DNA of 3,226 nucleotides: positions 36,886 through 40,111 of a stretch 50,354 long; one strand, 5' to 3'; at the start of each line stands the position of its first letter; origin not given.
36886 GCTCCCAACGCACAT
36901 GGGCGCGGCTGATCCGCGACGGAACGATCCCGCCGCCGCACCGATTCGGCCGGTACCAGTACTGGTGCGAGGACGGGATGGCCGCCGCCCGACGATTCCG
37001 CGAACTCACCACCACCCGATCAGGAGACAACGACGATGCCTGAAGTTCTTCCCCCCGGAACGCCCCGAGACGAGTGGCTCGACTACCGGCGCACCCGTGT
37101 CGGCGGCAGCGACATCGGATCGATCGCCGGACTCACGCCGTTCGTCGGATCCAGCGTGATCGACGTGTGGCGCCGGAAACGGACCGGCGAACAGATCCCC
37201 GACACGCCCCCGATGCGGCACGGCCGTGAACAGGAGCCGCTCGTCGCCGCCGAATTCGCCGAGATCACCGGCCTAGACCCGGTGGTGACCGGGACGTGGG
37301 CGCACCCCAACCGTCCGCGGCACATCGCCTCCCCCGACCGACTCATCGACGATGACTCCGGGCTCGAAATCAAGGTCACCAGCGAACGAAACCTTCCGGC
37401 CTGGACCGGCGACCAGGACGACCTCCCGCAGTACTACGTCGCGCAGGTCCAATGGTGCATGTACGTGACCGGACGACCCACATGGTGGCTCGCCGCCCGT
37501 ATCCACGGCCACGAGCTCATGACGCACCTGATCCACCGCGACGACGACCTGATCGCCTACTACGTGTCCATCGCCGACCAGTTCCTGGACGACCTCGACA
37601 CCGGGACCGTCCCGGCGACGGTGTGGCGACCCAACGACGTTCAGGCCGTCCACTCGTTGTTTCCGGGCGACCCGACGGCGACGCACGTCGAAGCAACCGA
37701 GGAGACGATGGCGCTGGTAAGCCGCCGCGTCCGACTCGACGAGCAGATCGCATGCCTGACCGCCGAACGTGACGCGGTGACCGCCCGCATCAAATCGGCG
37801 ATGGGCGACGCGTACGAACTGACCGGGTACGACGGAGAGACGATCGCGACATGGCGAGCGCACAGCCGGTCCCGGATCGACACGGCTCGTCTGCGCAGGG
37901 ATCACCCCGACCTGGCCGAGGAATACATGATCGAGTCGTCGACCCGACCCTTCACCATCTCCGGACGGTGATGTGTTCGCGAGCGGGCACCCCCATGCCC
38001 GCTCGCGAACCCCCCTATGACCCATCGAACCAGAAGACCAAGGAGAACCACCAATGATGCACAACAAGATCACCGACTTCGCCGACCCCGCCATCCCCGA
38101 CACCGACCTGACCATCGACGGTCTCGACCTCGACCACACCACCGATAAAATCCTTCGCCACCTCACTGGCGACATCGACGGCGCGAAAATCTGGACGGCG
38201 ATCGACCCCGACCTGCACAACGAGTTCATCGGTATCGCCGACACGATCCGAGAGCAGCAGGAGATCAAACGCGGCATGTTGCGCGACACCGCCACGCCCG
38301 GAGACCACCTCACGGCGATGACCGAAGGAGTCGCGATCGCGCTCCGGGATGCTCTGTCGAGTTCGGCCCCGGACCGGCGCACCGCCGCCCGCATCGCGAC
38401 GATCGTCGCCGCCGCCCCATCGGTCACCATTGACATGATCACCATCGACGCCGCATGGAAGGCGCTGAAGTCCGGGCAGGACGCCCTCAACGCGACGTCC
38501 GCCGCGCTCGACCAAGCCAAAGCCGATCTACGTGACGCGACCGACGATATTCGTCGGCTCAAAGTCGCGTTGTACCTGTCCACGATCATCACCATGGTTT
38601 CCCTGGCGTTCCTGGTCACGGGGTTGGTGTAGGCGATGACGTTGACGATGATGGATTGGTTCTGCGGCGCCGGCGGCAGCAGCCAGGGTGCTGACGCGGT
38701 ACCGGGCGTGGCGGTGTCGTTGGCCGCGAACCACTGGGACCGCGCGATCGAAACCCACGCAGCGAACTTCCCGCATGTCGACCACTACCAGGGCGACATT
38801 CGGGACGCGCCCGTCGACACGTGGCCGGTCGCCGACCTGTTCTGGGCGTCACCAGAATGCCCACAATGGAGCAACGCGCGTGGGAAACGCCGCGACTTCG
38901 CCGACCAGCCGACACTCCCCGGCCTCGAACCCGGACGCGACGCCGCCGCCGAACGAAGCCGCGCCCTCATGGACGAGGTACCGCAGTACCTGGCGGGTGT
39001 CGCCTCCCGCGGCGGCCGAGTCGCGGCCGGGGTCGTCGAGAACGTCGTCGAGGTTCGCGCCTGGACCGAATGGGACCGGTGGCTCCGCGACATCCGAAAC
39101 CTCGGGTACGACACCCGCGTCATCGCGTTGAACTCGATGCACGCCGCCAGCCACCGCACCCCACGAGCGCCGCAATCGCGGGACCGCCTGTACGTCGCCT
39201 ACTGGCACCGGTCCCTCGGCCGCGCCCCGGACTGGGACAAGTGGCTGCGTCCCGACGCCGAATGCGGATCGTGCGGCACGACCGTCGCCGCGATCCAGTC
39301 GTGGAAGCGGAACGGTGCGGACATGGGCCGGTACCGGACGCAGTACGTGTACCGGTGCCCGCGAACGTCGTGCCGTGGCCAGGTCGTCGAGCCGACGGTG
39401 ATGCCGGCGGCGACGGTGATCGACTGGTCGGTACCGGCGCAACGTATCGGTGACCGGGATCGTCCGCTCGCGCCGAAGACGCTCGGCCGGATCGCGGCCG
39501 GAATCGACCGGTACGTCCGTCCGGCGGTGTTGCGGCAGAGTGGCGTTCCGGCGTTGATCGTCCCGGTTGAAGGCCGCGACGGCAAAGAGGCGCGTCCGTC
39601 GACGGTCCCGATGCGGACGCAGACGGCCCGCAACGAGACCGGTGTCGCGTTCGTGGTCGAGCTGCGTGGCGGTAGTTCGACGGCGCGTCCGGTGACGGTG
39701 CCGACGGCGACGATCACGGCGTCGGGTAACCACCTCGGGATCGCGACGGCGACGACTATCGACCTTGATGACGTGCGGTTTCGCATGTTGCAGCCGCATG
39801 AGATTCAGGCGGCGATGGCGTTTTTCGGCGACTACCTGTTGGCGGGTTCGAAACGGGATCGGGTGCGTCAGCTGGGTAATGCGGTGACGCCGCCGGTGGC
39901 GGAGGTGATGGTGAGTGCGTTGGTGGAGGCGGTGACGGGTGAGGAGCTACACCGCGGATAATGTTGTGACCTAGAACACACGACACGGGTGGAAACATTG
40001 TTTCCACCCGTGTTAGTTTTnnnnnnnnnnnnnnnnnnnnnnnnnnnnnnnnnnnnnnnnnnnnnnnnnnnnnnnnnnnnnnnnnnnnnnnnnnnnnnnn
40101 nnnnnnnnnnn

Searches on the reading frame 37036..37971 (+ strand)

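Call 37: search_protein_families(library=pfam, proteins=[window:37036-37971:+], max_evalue=0.001)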
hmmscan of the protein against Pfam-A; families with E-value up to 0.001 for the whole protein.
window:37036-37971:+ (311 aa): 1 family
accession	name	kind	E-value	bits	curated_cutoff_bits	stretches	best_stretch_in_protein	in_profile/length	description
PF09588.16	YqaJ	-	1.6e-23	84.1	22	1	13-147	1-149/150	YqaJ-like viral recombinase domain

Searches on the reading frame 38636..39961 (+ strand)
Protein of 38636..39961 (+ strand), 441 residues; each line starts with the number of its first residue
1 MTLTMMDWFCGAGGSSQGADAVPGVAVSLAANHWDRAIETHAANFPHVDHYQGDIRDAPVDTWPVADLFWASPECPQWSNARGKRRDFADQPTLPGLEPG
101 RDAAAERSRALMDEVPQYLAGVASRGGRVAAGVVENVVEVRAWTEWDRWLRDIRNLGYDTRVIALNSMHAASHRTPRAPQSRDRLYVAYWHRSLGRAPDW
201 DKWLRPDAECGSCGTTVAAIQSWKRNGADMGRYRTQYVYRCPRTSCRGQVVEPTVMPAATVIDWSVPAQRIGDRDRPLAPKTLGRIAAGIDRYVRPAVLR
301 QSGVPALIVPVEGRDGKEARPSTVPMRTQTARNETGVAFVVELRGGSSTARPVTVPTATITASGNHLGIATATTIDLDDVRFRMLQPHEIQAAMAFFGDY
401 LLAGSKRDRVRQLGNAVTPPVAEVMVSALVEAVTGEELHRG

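Call 38: search_protein_families(library=pfam, proteins=[window:38636-39961:+], max_evalue=0.001)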
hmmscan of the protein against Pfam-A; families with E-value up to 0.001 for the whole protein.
window:38636-39961:+ (441 aa): 1 family
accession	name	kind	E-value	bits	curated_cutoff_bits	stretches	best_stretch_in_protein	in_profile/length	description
PF00145.23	DNA_methylase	-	6.7e-18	65.6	22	2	4-91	2-86/324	C-5 cytosine-specific DNA methylase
